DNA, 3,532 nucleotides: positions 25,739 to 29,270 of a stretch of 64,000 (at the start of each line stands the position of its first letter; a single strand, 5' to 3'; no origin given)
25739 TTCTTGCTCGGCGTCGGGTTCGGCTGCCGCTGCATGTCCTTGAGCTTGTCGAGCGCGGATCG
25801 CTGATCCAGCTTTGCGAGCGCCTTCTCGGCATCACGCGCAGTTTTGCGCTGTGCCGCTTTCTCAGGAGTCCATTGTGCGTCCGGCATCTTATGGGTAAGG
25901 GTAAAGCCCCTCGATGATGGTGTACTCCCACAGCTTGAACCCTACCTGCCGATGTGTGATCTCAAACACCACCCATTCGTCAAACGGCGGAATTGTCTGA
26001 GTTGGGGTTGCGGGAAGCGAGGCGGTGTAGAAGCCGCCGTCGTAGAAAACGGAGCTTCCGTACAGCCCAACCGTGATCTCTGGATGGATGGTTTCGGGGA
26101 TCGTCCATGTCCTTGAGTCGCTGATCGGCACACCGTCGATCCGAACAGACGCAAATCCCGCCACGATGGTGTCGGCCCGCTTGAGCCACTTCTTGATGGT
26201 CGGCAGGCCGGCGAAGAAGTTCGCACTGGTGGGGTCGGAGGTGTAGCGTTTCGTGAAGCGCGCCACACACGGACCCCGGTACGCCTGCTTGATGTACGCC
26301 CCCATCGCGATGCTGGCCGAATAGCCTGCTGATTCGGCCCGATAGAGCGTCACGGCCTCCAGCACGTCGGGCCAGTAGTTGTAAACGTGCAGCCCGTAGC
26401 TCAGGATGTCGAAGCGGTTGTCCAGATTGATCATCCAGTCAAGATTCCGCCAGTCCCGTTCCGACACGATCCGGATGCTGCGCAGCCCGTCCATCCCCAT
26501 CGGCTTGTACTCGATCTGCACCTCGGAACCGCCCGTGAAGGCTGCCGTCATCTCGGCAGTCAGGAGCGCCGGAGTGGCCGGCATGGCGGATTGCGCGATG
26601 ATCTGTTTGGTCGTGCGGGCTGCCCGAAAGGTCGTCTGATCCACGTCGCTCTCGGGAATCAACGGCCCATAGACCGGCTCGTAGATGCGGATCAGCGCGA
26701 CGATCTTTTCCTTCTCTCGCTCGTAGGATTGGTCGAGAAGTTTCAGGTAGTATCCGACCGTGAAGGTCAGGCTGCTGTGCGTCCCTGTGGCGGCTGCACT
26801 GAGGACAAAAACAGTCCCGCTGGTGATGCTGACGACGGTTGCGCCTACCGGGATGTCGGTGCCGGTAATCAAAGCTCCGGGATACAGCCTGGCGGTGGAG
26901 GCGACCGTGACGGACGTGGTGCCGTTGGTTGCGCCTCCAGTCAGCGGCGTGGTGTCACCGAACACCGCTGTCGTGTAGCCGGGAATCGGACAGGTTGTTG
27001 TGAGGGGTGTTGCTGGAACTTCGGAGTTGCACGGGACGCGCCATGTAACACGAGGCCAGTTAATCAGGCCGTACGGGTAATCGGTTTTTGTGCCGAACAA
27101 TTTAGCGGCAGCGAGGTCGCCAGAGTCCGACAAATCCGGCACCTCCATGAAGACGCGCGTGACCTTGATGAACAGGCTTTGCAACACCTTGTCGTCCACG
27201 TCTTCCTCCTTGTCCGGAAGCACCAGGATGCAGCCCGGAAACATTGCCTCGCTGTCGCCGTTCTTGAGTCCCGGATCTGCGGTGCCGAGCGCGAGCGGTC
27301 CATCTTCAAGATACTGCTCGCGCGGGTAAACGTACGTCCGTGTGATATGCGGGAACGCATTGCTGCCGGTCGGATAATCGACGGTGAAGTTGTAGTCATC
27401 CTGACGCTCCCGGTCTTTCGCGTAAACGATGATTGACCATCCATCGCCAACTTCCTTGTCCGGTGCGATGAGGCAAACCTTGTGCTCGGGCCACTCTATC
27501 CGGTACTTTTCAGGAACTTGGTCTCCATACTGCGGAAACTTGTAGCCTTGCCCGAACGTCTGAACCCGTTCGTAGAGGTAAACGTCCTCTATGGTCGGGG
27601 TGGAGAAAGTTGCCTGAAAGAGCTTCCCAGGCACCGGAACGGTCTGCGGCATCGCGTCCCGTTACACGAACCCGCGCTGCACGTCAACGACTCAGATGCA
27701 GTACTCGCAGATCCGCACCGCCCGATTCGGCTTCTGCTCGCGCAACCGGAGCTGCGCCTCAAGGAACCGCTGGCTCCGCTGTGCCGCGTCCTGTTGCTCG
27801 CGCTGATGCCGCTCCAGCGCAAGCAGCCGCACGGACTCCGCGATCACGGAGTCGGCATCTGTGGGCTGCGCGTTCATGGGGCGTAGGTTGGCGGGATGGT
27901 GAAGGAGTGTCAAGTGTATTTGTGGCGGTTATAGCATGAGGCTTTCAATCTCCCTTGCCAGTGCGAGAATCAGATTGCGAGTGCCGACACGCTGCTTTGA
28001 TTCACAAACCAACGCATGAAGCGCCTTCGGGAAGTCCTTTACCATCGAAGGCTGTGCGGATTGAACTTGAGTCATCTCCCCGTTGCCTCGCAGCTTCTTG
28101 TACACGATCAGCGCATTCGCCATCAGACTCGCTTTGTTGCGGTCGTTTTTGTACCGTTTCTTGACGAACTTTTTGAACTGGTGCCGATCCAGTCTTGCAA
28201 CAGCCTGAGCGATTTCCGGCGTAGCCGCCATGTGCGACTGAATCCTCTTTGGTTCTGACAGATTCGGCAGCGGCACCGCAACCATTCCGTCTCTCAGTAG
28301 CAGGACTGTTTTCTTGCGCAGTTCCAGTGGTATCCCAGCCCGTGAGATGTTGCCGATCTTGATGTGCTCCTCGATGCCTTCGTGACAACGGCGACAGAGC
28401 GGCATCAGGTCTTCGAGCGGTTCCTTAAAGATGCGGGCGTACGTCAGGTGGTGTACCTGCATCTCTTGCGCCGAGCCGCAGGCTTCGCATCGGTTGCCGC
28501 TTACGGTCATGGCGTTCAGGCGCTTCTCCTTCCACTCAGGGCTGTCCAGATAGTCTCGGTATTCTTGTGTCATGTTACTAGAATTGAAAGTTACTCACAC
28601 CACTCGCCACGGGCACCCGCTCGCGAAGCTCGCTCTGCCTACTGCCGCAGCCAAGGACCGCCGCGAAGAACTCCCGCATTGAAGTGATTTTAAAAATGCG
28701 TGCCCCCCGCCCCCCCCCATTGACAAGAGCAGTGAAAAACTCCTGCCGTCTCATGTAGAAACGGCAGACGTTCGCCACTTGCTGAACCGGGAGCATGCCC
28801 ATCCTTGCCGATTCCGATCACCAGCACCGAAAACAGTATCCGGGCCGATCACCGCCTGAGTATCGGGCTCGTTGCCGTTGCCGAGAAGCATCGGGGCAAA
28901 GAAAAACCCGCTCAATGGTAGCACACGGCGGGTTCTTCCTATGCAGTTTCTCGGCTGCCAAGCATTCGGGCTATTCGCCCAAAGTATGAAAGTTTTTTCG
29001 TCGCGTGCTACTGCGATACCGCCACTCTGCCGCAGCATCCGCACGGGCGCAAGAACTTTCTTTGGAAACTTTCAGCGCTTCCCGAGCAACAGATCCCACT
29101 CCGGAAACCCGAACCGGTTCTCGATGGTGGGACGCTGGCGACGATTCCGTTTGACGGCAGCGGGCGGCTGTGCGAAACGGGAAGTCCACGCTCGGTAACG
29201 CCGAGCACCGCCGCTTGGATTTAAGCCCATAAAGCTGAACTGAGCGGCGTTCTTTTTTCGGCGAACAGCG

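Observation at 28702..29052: Two paralogous modular ncRNA cassettes (E1 here; E2 at 48591-49162)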

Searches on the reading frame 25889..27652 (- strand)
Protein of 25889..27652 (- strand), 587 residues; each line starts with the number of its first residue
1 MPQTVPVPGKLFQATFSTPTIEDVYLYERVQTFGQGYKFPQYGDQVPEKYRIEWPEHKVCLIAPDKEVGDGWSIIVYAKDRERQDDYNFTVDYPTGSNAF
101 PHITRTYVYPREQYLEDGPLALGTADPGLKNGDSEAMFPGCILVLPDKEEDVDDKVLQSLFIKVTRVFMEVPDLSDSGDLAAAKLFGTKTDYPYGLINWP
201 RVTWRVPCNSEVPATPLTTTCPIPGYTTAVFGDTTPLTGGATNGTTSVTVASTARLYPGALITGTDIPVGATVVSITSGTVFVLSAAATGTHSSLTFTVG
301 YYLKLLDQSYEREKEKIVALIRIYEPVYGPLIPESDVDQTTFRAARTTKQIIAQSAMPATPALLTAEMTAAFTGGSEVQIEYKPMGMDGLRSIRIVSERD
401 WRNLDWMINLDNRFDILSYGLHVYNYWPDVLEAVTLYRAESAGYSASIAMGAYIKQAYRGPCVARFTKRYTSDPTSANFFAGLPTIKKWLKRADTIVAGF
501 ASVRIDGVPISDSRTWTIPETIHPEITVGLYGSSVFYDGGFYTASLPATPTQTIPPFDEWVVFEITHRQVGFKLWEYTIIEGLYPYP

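Call 21: search_protein_families(library=phrogs, proteins=[window:25889-27652:-], max_evalue=0.001)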
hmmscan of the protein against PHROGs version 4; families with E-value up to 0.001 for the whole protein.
window:25889-27652:- (587 aa): 0 families

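Call 22: search_protein_families(library=pfam, proteins=[window:25889-27652:-], max_evalue=0.001)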
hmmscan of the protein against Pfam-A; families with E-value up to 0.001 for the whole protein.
window:25889-27652:- (587 aa): 0 families

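Call 26: find_homologous_proteins(query=window:25889-27652:-, max_evalue=0.00001)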
Query window:25889-27652:- (587 aa): 6 proteins with E <= 0.00001 among 8000 candidates.
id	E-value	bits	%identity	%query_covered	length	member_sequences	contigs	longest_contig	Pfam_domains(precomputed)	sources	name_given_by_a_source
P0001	0.0e+0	1057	59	79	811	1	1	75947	-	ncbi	-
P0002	9.4e-236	802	100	61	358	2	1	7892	-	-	-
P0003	3.0e-163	563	49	100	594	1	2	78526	-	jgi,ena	-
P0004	2.3e-115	404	40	63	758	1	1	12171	-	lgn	-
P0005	6.0e-114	400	40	63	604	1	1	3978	-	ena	-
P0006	1.2e-110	389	50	39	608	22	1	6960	-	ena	-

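Call 27: find_encoding_contigs(protein=P0001, flank=10000, max_places=3)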
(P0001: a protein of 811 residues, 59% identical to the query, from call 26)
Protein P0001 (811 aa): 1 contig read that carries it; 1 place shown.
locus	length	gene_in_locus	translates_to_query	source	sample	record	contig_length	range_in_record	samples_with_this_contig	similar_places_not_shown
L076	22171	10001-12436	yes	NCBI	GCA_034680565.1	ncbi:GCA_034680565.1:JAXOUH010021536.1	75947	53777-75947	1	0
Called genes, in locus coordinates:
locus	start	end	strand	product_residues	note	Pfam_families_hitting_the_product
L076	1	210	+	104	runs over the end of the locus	-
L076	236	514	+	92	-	-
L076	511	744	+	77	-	-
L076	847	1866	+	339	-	-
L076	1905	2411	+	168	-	-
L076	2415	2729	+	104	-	-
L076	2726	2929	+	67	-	-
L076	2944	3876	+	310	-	-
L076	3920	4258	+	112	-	-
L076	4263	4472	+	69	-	-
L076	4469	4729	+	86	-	-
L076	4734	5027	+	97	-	-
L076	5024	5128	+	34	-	-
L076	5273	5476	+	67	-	-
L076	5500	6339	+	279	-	-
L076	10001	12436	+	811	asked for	-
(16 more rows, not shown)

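Call 28: find_encoding_contigs(protein=P0003, flank=10000, max_places=3)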
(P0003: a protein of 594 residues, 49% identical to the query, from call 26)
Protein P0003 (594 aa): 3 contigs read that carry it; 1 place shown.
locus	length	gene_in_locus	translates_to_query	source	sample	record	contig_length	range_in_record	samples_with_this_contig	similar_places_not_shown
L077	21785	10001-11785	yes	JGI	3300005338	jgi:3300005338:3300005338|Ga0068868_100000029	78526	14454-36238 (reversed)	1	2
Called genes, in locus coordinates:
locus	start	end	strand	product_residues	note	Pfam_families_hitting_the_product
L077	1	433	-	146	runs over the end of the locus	-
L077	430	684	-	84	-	PF12961:DUF3850, PF04266:ASCH (weak)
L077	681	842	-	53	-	-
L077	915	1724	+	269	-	PF12323:HTH_OrfB_IS605, PF01385:OrfB_IS605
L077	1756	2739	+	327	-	PF12760:Zn_ribbon_IS1595, PF12762:DDE_Tnp_IS1595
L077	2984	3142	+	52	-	-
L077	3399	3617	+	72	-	-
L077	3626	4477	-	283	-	-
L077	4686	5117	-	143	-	-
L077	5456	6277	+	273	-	PF00089:Trypsin, PF13365:Trypsin_2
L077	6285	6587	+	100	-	-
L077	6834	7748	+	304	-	PF26125:AcrVA2-like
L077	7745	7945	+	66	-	-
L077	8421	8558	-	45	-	-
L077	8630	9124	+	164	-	-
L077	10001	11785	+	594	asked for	-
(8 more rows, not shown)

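Call 34: find_encoding_contigs(protein=P0004, flank=10000, max_places=3)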
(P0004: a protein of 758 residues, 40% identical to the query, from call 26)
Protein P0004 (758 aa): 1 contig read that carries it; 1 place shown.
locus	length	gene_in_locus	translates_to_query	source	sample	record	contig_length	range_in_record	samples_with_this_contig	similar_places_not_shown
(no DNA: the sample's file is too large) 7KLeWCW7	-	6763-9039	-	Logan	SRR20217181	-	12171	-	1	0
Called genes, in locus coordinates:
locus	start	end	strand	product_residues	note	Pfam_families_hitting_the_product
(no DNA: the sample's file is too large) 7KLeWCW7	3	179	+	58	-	?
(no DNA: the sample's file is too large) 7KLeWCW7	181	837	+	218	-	PF00072:Response_reg (weak)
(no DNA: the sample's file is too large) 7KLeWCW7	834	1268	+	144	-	-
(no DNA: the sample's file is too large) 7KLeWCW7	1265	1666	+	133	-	-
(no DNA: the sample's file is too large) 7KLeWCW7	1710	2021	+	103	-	-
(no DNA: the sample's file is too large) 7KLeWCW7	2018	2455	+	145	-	-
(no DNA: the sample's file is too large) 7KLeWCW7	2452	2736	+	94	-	-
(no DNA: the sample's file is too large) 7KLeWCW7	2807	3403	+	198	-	-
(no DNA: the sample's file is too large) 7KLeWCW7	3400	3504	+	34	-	-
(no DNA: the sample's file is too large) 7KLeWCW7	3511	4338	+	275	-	PF07484:Collar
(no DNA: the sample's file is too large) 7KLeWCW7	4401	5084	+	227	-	-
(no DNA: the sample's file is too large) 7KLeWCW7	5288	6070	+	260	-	PF00308:Bac_DnaA (weak)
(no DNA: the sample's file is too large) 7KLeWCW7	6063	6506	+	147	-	PF08774:VRR_NUC (weak)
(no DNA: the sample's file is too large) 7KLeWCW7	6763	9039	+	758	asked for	-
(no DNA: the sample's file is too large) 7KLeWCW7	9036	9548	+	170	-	-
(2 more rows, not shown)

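Call 35: find_encoding_contigs(protein=P0006, flank=10000, max_places=3)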
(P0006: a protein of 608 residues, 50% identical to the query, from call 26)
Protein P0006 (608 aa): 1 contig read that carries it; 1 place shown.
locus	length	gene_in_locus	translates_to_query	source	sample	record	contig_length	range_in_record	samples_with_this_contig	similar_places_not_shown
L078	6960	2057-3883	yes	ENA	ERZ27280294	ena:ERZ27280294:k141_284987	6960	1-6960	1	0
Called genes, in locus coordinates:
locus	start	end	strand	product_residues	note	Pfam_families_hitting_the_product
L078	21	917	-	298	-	-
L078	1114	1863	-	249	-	-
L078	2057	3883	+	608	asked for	-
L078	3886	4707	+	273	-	-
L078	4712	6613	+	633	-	-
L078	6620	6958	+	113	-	?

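Call 36: find_encoding_contigs(protein=P0005, flank=10000, max_places=3)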
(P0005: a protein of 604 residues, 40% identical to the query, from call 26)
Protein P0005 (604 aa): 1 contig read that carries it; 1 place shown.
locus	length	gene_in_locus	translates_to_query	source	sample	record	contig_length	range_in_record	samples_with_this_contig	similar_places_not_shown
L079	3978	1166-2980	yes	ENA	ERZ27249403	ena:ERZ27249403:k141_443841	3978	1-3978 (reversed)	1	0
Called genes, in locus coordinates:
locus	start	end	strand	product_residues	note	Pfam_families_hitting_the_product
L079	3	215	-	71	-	?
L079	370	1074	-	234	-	PF04545:Sigma70_r4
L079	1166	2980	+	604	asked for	-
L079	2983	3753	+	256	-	-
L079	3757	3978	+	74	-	?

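Call 39: find_related_loci(query=A3, collection=viral_contigs, flank=6000)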
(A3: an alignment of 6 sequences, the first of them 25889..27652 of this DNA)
Query A3 (587 aa) in viral_contigs; peptide patterns used: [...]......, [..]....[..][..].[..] (x = any residue, [..] = any of these).
30 stretches matched a pattern; 3 encode a relative of the query (tblastn E <= 1e-3); 3 distinct loci.
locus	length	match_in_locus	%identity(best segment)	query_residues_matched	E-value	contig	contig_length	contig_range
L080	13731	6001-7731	49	3-580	2e-166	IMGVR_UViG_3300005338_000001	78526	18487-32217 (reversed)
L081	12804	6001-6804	47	10-352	9e-59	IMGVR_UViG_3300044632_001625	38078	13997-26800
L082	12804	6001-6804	47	10-352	8e-59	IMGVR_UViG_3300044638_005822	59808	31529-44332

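Call 54: find_related_loci(query=A3, collection=metagenome_contigs, flank=4000)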
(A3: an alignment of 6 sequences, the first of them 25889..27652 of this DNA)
Query A3 (587 aa) in metagenome_contigs; peptide patterns used: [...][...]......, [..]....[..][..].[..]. (x = any residue, [..] = any of these).
59 stretches matched a pattern; 9 encode a relative of the query (tblastn E <= 1e-3); 9 distinct loci.
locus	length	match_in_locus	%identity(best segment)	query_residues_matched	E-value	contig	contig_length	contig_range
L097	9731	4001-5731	49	3-580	2e-166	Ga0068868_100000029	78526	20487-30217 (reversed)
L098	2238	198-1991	52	10-587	9e-74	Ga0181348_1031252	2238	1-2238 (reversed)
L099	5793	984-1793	47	10-354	7e-66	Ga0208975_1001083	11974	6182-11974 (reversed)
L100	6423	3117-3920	47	10-352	2e-65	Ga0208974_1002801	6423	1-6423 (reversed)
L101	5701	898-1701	47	10-352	2e-65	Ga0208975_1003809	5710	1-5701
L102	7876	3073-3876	47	10-352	4e-65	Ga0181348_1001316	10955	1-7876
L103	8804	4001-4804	52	10-352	5e-64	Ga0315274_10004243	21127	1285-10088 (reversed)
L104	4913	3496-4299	51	10-352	1e-62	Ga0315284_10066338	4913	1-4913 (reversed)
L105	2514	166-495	36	362-470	2e-13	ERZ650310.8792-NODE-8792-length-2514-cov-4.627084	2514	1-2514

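Call 75: find_related_loci(query=A3, collection=genome_contigs, flank=6000)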
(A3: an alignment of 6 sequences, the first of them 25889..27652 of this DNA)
Query A3 (587 aa) in genome_contigs; peptide patterns used: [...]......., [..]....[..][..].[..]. (x = any residue, [..] = any of these).
28 stretches matched a pattern, but none encodes a relative of the query by tblastn (E <= 1e-3).

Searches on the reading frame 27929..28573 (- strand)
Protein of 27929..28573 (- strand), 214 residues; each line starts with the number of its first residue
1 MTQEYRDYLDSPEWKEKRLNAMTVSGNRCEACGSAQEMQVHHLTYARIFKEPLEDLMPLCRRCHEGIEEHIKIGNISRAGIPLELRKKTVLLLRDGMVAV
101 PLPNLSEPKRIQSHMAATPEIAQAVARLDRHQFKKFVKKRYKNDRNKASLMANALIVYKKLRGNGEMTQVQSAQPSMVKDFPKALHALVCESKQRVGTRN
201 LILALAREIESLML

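Call 21: search_protein_families(library=phrogs, proteins=[window:27929-28573:-], max_evalue=0.001)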
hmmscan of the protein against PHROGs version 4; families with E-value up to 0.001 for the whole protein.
window:27929-28573:- (214 aa): 11 families
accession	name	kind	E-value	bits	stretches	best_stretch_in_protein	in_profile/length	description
phrog_8048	-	DNA, RNA and nucleotide metabolism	5.9e-11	43.1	1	6-86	156-246/273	HNH endonuclease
phrog_119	-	DNA, RNA and nucleotide metabolism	1.4e-08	35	1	1-72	178-259/443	HNH endonuclease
phrog_8060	-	unknown function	2.1e-08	35.2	1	4-69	16-81/213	-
phrog_8446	-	DNA, RNA and nucleotide metabolism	5.8e-07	30.4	1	11-71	125-199/211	HNH endonuclease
phrog_144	-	DNA, RNA and nucleotide metabolism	1.2e-06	29.3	1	3-68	61-133/175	HNH endonuclease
phrog_4581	-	head and packaging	2.2e-06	28.3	1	3-68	42-109/395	terminase small subunit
phrog_333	-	DNA, RNA and nucleotide metabolism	0.00044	21.4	1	11-65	18-76/138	HNH endonuclease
phrog_589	-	DNA, RNA and nucleotide metabolism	0.00055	20.7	1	10-65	75-136/179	HNH endonuclease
phrog_740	-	DNA, RNA and nucleotide metabolism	0.00064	19.8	0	24-71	36-88/332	HNH endonuclease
phrog_5200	-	DNA, RNA and nucleotide metabolism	0.00086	20.3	0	3-67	17-84/154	HNH endonuclease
phrog_3497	-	unknown function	0.00097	20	0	25-44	15-34/150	-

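Call 22: search_protein_families(library=pfam, proteins=[window:27929-28573:-], max_evalue=0.001)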
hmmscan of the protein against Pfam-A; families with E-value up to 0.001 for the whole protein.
window:27929-28573:- (214 aa): 1 family
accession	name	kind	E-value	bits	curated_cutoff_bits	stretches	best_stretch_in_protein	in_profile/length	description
PF01844.29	HNH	-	0.00053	20.5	21.4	0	29-65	1-42/47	HNH endonuclease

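Call 24: find_related_loci(query=window:27929-28573:-, collection=viral_contigs, flank=3000)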
Query window:27929-28573:- (214 aa) in viral_contigs; peptide patterns used: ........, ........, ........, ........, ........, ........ (x = any residue, [..] = any of these).
19 stretches matched a pattern, but none encodes a relative of the query by tblastn (E <= 1e-3).

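Call 80: find_homologous_proteins(query=window:27929-28573:-, max_evalue=0.00001)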
Query window:27929-28573:- (214 aa): 20 proteins with E <= 0.00001 among 209 candidates.
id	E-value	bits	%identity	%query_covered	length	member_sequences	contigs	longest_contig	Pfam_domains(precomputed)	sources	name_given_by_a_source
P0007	2.6e-137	473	100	100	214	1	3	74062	-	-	-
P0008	8.7e-27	112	61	43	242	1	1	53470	-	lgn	-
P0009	1.8e-17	82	48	43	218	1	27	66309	-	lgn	-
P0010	1.7e-15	75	60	31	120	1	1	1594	-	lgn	-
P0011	5.4e-12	64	51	29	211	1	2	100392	-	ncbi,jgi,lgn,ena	ncbi:MAG: HNH endonuclease signature motif containing protein [Bacteroidales bacterium]|jgi:5-methyl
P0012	5.2e-11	61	53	28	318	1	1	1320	-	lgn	-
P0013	1.1e-10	60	49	30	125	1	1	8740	-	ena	-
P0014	1.2e-10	59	40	42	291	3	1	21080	-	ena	-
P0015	2.1e-10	59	52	28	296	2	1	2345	-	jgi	jgi:hypothetical protein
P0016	2.5e-10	58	50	28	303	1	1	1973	-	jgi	jgi:hypothetical protein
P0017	5.6e-10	57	49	30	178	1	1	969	-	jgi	jgi:hypothetical protein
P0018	9.5e-10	56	51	29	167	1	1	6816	-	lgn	-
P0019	1.0e-9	56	48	29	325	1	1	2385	-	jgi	jgi:hypothetical protein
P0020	2.5e-9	55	43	30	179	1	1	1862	PF27467.1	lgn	-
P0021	4.9e-9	54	45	29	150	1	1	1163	-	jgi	jgi:5-methylcytosine-specific restriction endonuclease McrA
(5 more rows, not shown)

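Call 81: find_encoding_contigs(protein=P0008, flank=5000, max_places=3)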
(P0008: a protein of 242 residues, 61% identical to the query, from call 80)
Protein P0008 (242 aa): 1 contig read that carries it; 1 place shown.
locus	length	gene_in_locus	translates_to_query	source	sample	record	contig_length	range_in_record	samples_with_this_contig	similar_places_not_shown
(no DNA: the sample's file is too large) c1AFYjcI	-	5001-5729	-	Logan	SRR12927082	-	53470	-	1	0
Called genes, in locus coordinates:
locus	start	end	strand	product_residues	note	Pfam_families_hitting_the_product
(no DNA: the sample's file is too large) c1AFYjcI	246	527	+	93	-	-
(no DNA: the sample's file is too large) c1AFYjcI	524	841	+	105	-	-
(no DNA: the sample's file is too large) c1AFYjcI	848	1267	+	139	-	-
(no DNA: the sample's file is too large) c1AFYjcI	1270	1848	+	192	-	-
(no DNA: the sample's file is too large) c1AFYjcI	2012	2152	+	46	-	-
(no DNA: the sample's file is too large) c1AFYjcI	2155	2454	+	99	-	-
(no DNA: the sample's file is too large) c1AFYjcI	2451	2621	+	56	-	-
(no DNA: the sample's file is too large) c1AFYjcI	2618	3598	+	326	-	-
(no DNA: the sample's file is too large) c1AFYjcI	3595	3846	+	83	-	-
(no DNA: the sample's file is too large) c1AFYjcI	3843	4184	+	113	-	-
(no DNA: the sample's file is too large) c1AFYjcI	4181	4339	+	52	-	-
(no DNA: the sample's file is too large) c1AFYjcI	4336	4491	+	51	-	-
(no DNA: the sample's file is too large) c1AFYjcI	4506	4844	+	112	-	-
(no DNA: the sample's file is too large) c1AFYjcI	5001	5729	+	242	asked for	-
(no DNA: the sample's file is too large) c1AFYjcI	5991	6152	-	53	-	-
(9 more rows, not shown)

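Call 82: find_encoding_contigs(protein=P0009, flank=5000, max_places=4)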
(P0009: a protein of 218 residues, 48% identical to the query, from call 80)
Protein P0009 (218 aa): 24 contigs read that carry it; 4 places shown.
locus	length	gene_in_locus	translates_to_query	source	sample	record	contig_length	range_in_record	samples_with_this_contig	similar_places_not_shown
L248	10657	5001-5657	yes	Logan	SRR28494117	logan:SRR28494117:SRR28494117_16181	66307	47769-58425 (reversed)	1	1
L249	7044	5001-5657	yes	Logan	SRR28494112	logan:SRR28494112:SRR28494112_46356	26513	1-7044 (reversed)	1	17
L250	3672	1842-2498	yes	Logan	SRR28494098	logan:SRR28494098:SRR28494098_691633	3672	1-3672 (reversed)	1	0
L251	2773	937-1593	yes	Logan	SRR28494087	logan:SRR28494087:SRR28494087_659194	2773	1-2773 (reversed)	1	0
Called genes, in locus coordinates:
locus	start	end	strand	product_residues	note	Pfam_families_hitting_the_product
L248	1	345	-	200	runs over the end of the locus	-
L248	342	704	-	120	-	-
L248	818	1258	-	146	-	-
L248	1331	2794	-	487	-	PF13252:Phage_capsid_3 (faint)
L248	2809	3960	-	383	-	-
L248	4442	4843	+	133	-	-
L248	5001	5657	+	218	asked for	-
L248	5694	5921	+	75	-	-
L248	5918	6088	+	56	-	-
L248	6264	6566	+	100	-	-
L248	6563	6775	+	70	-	-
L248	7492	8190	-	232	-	PF02557:VanY, PF13539:Peptidase_M15_4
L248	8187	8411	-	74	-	-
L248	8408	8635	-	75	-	-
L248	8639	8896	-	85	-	-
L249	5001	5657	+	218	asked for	-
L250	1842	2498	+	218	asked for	-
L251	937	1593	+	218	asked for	-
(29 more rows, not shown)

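Call 86: find_encoding_contigs(protein=P0010, flank=3000, max_places=3)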
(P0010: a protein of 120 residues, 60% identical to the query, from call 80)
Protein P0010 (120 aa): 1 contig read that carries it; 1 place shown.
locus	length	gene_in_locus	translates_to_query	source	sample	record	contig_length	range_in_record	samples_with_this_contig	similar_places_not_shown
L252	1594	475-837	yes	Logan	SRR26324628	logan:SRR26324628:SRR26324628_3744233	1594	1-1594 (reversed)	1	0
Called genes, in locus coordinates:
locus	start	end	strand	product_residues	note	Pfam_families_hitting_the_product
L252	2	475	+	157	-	?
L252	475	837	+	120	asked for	-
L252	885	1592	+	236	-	?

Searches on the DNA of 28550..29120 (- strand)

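Call 14: search_dna_similar(query=window:28690-29060:-, collection=phages, mode=distant, max_evalue=0.01)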
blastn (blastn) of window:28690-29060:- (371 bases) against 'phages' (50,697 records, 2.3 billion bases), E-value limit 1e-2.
No match.

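Call 58: search_rna_families(source=window, start=28550, end=29120, threshold=evalue, max_evalue=5)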
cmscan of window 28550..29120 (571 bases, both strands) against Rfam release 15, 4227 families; matches with E-value up to 5: 3.
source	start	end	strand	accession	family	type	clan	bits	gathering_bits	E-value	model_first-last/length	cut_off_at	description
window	28738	28773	-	RF04109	mir-1305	Gene; miRNA;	-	17.6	63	1.7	1-83/83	no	mir-1305 microRNA precursor family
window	28898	28987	-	RF00513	Trp_leader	Cis-reg; leader;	-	15.5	41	2.6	1-100/100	no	Tryptophan operon leader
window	28567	28590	+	RF01962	RMST_1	Gene; lncRNA;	-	12.9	40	2.1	38-61/61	no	Rhabdomyosarcoma 2 associated transcript conserved region 1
